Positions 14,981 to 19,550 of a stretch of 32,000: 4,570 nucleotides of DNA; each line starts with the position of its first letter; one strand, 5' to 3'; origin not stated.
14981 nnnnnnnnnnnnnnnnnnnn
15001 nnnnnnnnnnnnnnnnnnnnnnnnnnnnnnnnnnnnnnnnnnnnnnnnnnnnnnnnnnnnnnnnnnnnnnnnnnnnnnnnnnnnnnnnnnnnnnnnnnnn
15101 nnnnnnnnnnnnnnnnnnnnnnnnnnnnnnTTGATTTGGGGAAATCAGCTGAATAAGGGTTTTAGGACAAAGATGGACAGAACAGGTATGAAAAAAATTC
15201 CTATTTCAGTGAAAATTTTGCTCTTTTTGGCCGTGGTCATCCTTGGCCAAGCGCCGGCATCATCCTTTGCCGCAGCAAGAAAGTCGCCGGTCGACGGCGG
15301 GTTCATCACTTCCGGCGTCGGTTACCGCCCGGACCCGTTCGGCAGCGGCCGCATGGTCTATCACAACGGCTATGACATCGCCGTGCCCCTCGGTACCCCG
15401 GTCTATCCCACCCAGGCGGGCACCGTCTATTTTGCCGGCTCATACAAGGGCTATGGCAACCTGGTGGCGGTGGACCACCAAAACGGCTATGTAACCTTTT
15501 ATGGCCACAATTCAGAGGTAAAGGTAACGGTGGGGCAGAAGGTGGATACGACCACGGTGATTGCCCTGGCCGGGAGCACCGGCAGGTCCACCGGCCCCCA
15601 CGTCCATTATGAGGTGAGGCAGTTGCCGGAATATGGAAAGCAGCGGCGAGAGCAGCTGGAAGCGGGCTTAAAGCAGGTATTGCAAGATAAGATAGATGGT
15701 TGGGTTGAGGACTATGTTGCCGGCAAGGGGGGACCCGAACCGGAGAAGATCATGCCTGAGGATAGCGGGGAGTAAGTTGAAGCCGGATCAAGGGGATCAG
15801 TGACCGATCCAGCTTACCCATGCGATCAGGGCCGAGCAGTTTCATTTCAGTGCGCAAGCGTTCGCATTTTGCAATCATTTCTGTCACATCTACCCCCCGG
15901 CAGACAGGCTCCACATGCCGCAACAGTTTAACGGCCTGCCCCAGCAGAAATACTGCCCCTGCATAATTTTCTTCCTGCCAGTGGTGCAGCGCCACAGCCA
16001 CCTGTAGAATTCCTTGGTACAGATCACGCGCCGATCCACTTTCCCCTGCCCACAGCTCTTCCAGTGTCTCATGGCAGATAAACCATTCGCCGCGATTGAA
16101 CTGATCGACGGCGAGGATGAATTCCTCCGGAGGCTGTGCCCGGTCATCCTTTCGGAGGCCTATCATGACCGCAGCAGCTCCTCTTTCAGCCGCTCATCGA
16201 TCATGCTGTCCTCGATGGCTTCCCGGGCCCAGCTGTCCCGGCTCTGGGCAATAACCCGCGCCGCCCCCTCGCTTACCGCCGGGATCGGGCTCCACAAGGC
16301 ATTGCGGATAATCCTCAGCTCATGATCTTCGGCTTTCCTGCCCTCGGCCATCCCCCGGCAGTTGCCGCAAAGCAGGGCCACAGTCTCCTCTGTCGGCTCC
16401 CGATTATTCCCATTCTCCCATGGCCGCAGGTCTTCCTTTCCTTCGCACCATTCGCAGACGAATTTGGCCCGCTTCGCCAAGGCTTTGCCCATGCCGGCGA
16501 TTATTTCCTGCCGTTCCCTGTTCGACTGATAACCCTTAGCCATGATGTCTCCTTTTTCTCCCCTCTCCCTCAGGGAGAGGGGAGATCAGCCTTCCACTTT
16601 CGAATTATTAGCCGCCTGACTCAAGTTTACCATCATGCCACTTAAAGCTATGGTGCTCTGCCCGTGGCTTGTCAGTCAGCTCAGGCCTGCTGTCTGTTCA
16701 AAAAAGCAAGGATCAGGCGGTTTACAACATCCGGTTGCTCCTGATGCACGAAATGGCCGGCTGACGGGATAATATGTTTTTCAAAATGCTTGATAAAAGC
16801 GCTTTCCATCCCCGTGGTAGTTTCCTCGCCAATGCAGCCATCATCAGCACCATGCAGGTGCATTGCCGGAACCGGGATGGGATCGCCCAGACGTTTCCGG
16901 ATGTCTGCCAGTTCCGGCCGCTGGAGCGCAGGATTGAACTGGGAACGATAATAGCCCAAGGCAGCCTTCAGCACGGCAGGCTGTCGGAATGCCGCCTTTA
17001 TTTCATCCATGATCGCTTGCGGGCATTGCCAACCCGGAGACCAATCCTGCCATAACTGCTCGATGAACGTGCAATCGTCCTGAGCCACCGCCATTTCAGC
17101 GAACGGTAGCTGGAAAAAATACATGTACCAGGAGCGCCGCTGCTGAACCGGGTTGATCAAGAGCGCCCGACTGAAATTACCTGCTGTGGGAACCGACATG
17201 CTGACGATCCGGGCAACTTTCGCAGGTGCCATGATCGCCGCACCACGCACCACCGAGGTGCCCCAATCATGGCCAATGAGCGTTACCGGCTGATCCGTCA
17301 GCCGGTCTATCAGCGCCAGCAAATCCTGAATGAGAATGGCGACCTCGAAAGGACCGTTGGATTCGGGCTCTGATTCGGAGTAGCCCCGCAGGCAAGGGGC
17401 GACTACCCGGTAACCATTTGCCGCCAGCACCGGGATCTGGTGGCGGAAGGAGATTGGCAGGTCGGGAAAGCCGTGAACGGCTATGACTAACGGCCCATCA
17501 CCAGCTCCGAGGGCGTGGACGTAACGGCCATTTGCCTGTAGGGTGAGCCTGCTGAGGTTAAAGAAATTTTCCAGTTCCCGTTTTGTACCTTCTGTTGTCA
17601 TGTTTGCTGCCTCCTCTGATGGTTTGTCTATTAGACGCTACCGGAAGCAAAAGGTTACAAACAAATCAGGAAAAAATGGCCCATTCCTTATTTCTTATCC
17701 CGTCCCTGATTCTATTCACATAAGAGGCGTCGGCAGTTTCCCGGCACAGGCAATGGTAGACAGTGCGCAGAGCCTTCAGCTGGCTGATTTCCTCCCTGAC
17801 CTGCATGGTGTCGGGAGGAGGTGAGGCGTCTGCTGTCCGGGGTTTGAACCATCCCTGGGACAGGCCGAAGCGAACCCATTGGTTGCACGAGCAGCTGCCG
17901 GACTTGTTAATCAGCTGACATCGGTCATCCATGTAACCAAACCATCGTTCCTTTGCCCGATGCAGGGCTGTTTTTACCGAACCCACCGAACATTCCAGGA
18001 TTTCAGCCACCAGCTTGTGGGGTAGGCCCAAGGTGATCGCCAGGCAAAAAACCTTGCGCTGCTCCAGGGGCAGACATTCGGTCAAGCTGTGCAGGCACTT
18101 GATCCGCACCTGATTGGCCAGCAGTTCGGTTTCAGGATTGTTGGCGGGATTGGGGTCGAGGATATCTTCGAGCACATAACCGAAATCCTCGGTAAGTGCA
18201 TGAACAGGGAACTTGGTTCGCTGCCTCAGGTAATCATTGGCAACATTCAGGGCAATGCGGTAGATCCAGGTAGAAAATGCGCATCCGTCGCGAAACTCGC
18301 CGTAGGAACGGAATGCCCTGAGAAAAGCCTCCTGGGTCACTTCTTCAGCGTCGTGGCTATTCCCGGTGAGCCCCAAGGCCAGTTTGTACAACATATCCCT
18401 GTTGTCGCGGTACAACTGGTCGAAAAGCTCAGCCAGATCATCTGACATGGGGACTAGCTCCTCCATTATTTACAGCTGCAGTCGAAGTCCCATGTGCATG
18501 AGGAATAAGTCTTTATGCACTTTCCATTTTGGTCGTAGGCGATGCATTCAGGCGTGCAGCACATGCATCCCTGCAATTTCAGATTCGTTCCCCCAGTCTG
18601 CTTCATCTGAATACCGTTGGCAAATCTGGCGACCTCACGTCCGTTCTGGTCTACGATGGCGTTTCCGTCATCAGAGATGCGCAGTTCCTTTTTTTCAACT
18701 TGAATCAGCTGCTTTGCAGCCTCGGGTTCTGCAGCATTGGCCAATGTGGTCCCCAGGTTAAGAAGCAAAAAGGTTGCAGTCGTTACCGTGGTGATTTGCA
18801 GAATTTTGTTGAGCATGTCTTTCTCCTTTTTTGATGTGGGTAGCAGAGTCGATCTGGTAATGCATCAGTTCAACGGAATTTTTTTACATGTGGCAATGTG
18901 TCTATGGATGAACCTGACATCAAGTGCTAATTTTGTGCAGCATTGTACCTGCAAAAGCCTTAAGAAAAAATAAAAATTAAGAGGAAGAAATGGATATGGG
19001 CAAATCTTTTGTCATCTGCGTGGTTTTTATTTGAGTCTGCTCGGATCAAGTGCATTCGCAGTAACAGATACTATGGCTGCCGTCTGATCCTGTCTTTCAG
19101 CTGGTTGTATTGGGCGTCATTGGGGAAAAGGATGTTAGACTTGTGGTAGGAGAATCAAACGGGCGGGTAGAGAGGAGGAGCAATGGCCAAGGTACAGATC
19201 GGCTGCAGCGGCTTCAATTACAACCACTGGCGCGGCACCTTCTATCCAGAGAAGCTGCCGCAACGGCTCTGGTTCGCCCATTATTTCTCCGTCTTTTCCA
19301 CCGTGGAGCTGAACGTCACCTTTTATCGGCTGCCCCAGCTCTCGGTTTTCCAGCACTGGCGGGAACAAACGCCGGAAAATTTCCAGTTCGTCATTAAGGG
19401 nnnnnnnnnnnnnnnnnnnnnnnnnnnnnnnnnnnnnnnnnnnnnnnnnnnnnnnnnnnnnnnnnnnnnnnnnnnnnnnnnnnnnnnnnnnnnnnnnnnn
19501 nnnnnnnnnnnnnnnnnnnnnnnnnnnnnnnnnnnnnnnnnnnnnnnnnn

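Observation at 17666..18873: Secreted 8-Cys mini-protein cotranscribed with an ECF sigma factor that carries CxC motifs in a C-terminal extension and has no anti-sigma gene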

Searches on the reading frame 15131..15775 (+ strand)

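Call 52: search_protein_families(library=pfam, proteins=[window:15131-15775:+], max_evalue=0.01)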
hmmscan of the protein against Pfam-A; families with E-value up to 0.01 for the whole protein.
window:15131-15775:+ (214 aa): 1 family
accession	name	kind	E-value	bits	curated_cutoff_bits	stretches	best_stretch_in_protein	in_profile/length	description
PF01551.29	Peptidase_M23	-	3.1e-31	107.9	28.7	1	77-164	2-89/96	Peptidase family M23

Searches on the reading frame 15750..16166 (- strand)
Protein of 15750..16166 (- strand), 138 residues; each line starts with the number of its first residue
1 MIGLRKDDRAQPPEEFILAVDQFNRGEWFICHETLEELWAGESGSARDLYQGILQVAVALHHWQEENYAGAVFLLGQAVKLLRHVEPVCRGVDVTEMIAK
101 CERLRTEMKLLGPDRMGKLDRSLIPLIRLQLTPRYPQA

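Call 52: search_protein_families(library=pfam, proteins=[window:15750-16166:-], max_evalue=0.01)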
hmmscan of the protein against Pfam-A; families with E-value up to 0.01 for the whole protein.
window:15750-16166:- (138 aa): 1 family
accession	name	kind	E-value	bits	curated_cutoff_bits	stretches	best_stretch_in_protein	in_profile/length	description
PF03745.19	DUF309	-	6.3e-22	77.5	27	1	17-72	2-57/59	Domain of unknown function (DUF309)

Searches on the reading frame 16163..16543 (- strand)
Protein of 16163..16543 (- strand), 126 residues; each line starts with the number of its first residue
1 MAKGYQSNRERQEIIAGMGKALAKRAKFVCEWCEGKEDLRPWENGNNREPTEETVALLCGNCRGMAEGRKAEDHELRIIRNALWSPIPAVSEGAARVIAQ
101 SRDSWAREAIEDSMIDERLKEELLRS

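Call 52: search_protein_families(library=pfam, proteins=[window:16163-16543:-], max_evalue=0.01)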
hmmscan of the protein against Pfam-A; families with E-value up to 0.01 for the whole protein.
window:16163-16543:- (126 aa): 0 families

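Call 65: search_protein_families(library=padloc, proteins=[window:16163-16543:-], max_evalue=1)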
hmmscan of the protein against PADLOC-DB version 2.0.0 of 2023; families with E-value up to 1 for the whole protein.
window:16163-16543:- (126 aa): 0 families

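Call 66: search_protein_families(library=phrogs, proteins=[window:16163-16543:-], max_evalue=1)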
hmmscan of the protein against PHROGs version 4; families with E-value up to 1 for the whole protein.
window:16163-16543:- (126 aa): 2 families
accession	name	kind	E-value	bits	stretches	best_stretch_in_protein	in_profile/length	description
phrog_10802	-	transcription regulation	0.1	13.7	1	27-95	9-71/96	transcriptional regulator WhiB-like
phrog_7370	-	DNA, RNA and nucleotide metabolism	0.3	12.2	1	9-73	23-90/115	HNH endonuclease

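Call 71: search_protein_families(library=ncbifam, proteins=[window:16163-16543:-], max_evalue=0.001)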
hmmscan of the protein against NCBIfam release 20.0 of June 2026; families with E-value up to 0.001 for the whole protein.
window:16163-16543:- (126 aa): 0 families

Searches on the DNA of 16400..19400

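Call 84: search_rna_families(source=window, start=16400, end=19400, threshold=evalue, max_evalue=1)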
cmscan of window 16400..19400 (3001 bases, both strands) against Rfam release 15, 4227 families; matches with E-value up to 1: 2.
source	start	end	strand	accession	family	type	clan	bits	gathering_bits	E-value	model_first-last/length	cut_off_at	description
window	18364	18437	+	RF01544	TB11Cs5H3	Gene; snRNA; snoRNA; HACA-box;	-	26.1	50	0.0061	1-65/65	no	Trypanosomatid snoRNA TB11Cs5H3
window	17565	17676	-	RF03496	MIR2086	Gene; miRNA;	-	23.3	50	0.35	1-87/87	no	MIR2086 microRNA precursor family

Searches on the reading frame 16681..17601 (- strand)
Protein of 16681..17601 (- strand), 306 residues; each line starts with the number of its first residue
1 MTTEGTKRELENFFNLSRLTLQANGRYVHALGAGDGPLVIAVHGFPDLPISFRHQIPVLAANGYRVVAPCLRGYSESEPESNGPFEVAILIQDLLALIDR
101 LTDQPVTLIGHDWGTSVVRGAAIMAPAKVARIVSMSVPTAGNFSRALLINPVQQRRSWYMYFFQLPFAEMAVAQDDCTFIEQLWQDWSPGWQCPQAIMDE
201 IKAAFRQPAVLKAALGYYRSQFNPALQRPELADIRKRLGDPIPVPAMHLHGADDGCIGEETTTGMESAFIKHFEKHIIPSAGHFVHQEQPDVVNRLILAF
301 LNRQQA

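Call 52: search_protein_families(library=pfam, proteins=[window:16681-17601:-], max_evalue=0.01)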
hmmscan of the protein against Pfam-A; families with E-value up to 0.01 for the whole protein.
window:16681-17601:- (306 aa): 4 families
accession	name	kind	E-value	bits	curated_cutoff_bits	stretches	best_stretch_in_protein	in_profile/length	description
PF00561.26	Abhydrolase_1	-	1.1e-24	87.9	25.8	1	37-288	1-243/245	alpha/beta hydrolase fold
PF12697.13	Abhydrolase_6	-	4.7e-19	70.3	26.3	1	39-295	1-216/217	Alpha/beta hydrolase family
PF12146.15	Hydrolase_4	-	2.2e-09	37.4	27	1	38-136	6-108/239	Serine aminopeptidase, S33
PF03959.19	FSH1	-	0.0065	16.6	21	0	237-286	153-209/211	Serine hydrolase (FSH1)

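Call 71: search_protein_families(library=ncbifam, proteins=[window:16681-17601:-], max_evalue=0.001)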
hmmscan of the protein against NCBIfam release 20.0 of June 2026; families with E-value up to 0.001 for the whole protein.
window:16681-17601:- (306 aa): 16 families
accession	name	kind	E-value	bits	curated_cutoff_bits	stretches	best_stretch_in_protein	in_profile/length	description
NF004514.1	PRK05855.1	equivalog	8.6e-22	77.4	455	1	28-304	14-290/578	SDR family oxidoreductase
TIGR03056.1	bchO_mg_che_rel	equivalog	1.6e-17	63.5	172.55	1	24-301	16-277/278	alpha/beta fold hydrolase BchO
NF002938.0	PRK03592.1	equivalog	3.9e-16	59.3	241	1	18-305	12-293/298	haloalkane dehalogenase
NF002043.0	PRK00870.1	subfamily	2.1e-15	56.9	265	1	27-136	38-147/302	haloalkane dehalogenase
NF011457.0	PRK14875.1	equivalog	4e-14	52.4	307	2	27-136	121-230/372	acetoin dehydrogenase dihydrolipoyllysine-residue acetyltransferase subunit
NF051488.1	bifunc_PcaDC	exception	6.5e-12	45.3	390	1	53-136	29-110/375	bifunctional 3-oxoadipate enol-lactonase/4-carboxymuconolactone decarboxylase PcaDC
NF002873.0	PRK03204.1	equivalog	8.9e-11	41.6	466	1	18-297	17-281/286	haloalkane dehalogenase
NF007954.0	PRK10673.1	equivalog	2.2e-10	40.2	399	2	244-303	196-254/255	esterase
TIGR02427.1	protocat_pcaD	equivalog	2.2e-09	37.1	255.85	0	232-301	183-250/251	3-oxoadipate enol-lactonase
NF051487.1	bifunc_PcaCD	exception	2.8e-08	33.3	430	1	61-133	196-267/413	bifunctional 4-carboxymuconolactone decarboxylase/3-oxoadipate enol-lactonase PcaCD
TIGR03695.1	menH_SHCHC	equivalog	6.4e-07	29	208.55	0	269-302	219-252/252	2-succinyl-6-hydroxy-2,4-cyclohexadiene-1-carboxylate synthase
NF045632.1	hydroxlase_HsaD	equivalog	2.4e-06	26.7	400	0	29-136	27-136/290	4,5:9,10-diseco-3-hydroxy-5,9,17-trioxoandrosta-1(10),2-diene-4-oate hydrolase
NF050089.1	i_nPHAscl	equivalog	3.6e-06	26.3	300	1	61-301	42-288/288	intracellular short-chain-length polyhydroxyalkanoate depolymerase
NF052614.1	AB_fold_OlsI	equivalog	1.2e-05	25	385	0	242-304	196-258/272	ornithine lipid biosynthesis O-acyltransferase OlsI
TIGR03611.1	RutD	equivalog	1.8e-05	24.2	238.5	1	33-135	10-111/258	pyrimidine utilization protein D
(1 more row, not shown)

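Call 72: search_solved_structures(query=window:16681-17601:-, max_evalue=1e-10)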
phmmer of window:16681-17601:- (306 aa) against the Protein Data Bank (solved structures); distinct sequences matched with E-value up to 1e-10: 79 (the best 60 are shown).
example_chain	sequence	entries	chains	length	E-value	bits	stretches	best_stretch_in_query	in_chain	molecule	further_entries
5ng7_A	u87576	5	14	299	2.1e-34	122.3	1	21-301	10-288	epoxide hydrolase | Alpha/beta epoxide hydrolase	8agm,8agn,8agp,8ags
5cw2_C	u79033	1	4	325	8.2e-32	113.8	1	20-167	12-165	Putative epoxide hydrolase EPHA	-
6unw_A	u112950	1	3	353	8.9e-29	103.8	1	23-172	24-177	Soluble epoxide hydrolase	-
4o08_A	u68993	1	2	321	1.2e-28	103.5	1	16-303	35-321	Soluble epoxide hydrolase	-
4nzz_A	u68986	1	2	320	1.4e-28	103.2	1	16-303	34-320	Soluble epoxide hydrolase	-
4inz_A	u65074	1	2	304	6.5e-28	101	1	16-303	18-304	Soluble epoxide hydrolase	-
4io0_A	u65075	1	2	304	1.2e-27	100.1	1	16-303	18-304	Soluble epoxide hydrolase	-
2zjf_A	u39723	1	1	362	2e-27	99.4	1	21-157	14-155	Probable epoxide hydrolase ephB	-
2e3j_A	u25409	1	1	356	2.2e-27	99.3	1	22-157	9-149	EPOXIDE HYDROLASE EPHB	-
5xmd_A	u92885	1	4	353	1.1e-26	96.9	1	15-160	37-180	Epoxide hydrolase A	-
5bov_A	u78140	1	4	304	2.1e-25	92.8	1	27-292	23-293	Putative epoxide hydrolase protein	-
5nfq_A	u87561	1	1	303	1.1e-24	90.4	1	14-301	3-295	epoxide hydrolase belonging to alpha/beta hydrolase superfamily metagenomic from Tomsk sam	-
3pi6_A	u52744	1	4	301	1.4e-24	90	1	22-304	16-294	hydrolase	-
4jnc_A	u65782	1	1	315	2.6e-24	89.2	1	28-175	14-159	Bifunctional epoxide hydrolase 2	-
4c4x_A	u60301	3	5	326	2.7e-24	89.1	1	28-175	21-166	BIFUNCTIONAL EPOXIDE HYDROLASE 2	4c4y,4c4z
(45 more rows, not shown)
